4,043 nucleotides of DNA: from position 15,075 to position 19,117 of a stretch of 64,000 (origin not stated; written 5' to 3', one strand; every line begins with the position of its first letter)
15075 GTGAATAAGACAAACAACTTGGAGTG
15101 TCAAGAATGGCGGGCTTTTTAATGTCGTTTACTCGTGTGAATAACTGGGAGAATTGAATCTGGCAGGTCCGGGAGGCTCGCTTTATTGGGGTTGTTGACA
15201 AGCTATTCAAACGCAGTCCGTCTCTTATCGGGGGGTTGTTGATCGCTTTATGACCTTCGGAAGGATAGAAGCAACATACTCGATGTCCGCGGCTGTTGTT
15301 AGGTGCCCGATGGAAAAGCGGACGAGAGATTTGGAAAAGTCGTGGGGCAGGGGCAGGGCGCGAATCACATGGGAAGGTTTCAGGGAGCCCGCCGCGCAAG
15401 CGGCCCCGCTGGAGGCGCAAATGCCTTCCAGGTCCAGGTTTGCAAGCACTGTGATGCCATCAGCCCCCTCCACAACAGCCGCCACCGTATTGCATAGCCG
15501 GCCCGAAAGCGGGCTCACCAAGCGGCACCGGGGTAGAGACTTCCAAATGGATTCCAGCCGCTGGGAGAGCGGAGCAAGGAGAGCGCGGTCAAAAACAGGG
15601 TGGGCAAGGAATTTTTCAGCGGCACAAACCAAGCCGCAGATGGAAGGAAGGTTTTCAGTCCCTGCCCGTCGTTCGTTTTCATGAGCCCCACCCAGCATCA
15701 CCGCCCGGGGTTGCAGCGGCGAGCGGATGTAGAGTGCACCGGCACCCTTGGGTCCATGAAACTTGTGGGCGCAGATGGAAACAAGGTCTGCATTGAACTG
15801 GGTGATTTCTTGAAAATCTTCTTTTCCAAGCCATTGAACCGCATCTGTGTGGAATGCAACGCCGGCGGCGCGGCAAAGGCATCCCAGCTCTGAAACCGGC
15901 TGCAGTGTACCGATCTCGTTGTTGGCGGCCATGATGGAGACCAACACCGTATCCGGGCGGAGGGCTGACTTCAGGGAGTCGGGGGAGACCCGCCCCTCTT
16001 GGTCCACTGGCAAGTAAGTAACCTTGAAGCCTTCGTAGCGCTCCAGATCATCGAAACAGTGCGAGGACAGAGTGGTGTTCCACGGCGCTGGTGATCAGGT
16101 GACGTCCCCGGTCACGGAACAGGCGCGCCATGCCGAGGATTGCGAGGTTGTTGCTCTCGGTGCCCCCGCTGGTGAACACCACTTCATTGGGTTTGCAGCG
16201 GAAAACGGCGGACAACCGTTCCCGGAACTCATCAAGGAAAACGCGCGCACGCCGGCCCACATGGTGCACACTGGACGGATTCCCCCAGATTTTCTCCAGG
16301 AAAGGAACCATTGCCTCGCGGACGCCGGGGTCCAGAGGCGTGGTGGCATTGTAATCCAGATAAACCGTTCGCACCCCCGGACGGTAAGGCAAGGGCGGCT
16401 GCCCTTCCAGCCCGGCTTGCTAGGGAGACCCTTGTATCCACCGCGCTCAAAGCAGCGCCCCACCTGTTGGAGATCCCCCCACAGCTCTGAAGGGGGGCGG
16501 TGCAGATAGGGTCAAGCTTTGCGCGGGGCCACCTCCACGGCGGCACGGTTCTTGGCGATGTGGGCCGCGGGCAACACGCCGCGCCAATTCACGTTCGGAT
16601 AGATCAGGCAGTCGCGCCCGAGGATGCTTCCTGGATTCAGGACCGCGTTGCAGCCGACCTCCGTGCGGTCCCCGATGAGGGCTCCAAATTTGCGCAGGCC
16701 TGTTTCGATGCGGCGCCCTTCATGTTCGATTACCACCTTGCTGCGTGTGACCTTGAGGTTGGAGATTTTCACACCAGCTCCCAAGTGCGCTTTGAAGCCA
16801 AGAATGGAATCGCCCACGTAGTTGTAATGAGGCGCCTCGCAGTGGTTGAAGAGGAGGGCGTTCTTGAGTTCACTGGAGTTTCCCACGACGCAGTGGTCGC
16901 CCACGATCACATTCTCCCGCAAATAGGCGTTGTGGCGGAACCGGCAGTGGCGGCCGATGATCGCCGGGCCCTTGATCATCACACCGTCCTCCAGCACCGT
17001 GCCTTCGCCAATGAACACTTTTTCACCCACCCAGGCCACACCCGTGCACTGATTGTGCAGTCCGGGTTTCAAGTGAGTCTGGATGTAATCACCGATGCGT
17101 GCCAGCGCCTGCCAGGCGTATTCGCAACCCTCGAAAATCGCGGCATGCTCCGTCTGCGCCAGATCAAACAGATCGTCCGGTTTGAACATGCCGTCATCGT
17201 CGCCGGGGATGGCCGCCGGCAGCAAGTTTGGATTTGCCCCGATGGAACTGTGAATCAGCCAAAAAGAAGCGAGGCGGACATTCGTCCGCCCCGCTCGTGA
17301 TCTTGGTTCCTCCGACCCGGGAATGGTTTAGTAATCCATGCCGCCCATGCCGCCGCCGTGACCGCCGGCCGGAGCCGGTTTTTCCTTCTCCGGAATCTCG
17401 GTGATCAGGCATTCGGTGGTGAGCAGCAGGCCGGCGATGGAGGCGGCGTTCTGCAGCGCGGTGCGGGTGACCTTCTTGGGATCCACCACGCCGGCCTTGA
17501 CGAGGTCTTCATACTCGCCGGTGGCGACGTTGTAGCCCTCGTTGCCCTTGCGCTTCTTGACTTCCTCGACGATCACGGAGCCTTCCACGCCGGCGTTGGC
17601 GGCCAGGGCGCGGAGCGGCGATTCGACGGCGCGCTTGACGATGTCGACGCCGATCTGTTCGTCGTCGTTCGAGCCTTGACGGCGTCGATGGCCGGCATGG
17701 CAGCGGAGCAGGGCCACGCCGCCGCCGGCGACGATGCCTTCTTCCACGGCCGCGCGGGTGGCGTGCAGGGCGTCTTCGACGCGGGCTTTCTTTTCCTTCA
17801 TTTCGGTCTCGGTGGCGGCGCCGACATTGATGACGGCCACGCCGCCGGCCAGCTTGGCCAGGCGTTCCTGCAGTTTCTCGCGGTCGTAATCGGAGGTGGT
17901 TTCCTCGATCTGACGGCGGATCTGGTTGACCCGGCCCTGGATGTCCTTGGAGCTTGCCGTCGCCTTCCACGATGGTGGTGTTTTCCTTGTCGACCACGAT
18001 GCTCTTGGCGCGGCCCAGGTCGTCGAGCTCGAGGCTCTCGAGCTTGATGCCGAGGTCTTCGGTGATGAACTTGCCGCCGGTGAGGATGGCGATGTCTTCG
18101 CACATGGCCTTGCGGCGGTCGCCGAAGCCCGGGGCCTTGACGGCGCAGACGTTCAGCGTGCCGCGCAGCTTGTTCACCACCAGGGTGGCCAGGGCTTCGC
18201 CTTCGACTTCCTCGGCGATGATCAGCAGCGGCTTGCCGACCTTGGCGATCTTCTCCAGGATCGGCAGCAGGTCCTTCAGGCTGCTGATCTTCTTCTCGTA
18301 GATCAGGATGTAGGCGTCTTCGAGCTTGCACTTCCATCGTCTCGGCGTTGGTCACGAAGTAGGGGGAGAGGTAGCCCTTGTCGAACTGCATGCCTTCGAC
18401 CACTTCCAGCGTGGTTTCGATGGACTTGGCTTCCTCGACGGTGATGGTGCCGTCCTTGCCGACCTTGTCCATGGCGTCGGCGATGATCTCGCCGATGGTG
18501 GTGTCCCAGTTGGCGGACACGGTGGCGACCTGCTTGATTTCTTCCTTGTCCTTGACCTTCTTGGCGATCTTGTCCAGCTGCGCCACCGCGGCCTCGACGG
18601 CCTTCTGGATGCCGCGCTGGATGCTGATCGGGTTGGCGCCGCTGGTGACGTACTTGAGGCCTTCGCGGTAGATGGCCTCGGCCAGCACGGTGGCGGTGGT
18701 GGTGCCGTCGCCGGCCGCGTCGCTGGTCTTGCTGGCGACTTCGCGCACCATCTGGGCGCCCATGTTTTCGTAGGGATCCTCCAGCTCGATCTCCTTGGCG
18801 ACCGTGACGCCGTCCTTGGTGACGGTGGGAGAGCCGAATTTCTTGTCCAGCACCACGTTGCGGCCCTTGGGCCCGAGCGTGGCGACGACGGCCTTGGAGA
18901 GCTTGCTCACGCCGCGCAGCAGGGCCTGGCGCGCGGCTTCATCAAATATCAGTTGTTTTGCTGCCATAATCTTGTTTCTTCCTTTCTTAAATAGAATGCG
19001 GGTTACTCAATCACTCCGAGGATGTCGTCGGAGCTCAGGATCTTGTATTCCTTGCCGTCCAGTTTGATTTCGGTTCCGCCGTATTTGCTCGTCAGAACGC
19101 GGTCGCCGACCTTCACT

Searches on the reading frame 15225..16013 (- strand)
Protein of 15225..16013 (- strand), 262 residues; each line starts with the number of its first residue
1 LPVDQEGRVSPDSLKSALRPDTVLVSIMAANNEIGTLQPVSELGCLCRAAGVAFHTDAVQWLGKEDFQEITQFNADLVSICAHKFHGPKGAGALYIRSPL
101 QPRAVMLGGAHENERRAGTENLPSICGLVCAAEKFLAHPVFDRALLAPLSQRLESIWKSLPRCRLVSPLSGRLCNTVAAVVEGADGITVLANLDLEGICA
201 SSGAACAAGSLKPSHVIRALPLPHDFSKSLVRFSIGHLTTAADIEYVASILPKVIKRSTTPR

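Call 13: search_protein_families(library=pfam, max_evalue=0.001, proteins=[window:15225-16013:-])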
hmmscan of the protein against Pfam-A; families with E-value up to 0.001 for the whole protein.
window:15225-16013:- (262 aa): 1 family
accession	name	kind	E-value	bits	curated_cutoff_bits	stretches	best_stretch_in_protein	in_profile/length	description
PF00266.25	Aminotran_5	-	3e-39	135.5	21.5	1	1-247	119-371/371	Aminotransferase class-V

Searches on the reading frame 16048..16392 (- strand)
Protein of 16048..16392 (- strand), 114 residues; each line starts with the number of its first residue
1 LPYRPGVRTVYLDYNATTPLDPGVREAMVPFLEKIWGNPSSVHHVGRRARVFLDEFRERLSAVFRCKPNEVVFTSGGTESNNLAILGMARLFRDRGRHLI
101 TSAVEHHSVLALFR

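Call 13: search_protein_families(library=pfam, max_evalue=0.001, proteins=[window:16048-16392:-])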
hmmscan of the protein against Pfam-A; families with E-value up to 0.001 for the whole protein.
window:16048-16392:- (114 aa): 1 family
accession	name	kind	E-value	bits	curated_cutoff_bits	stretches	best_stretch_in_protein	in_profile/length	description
PF00266.25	Aminotran_5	-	2.4e-21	76.6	21.5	1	10-110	1-102/371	Aminotransferase class-V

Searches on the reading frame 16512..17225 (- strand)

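Call 13: search_protein_families(library=pfam, max_evalue=0.001, proteins=[window:16512-17225:-])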
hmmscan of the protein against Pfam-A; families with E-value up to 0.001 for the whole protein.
window:16512-17225:- (237 aa): 6 families
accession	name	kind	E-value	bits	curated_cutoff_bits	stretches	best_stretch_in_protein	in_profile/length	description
PF00132.30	Hexapep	-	7.8e-19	67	27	3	88-121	2-35/36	Bacterial transferase hexapeptide (six repeats)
PF25084.1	LbH_EIF2B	-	7.8e-16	58.4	54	1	70-168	4-101/105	EIF2B subunit epsilon LbH domain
PF25087.1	GMPPB_C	-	5.9e-09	36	39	1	65-123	18-74/110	GMPPB C-terminal domain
PF14602.12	Hexapep_2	-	5.5e-07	29.6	27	0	87-116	1-28/34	Hexapeptide repeat of succinyl-transferase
PF24894.1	Hexapep_GlmU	-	9.7e-05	22.9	23.3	0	105-165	18-77/104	GlmU-like, C-terminal hexapeptide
PF25247.1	LbH_GLGC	-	0.00023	21.5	27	0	118-210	11-101/135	GLGC left-handed parallel beta-helix domain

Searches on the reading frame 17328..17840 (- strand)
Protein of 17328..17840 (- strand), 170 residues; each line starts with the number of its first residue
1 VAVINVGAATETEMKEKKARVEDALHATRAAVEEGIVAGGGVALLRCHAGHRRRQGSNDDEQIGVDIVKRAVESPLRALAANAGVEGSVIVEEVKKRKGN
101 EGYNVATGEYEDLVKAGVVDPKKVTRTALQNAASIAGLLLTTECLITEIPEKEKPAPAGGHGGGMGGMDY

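Call 13: search_protein_families(library=pfam, max_evalue=0.001, proteins=[window:17328-17840:-])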
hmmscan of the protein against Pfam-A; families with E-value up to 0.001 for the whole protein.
window:17328-17840:- (170 aa): 1 family
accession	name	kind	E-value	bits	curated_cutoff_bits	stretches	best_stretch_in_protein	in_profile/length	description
PF00118.29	Cpn60_TCP1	-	2.4e-31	109.4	34.3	1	2-148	336-488/490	TCP-1/cpn60 chaperonin family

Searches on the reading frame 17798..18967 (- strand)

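Call 13: search_protein_families(library=pfam, max_evalue=0.001, proteins=[window:17798-18967:-])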
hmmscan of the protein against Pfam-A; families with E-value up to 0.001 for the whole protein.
window:17798-18967:- (389 aa): 1 family
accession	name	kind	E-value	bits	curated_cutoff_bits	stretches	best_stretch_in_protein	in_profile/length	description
PF00118.29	Cpn60_TCP1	-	2.2e-39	135.9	34.3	1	23-209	1-199/490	TCP-1/cpn60 chaperonin family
